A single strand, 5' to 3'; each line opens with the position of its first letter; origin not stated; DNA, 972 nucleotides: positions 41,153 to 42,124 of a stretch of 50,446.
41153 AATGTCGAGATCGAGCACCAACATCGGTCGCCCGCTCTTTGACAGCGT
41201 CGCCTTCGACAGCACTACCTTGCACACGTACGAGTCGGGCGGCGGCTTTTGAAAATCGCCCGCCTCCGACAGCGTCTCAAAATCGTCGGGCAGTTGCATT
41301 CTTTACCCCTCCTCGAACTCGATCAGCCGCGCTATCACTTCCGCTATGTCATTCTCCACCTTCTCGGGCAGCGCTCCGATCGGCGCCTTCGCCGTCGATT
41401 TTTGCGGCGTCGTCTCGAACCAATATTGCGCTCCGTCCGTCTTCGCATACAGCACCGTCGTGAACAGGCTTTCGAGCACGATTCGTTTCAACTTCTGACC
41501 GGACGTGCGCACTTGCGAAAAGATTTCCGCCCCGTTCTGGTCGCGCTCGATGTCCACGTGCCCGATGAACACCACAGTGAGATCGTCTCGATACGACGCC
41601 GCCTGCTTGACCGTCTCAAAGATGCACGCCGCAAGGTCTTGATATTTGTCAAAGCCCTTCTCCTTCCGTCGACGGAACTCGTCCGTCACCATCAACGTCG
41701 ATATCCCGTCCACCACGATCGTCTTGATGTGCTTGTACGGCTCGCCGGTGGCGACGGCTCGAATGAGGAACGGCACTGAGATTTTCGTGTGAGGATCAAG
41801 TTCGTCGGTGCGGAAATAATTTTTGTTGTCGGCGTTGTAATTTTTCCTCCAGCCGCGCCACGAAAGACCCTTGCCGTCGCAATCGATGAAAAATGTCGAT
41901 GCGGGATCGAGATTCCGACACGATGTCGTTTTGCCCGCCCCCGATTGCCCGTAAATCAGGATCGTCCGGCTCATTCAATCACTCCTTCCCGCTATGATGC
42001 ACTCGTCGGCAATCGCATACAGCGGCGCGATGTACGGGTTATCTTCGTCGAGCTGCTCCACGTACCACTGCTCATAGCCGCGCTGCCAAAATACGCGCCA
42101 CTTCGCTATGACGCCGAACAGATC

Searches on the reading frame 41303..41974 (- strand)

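Call 80: search_protein_families(library=pfam, proteins=[window:41303-41974:-], max_evalue=0.001)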
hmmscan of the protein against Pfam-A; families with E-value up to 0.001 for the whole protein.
window:41303-41974:- (223 aa): 2 families
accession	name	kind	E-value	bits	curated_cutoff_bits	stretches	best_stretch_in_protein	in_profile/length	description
PF13479.12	AAA_24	-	3e-20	73.3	27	1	3-196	3-192/195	AAA domain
PF13401.12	AAA_22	-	9.2e-05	23.2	27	1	4-45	7-53/130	AAA domain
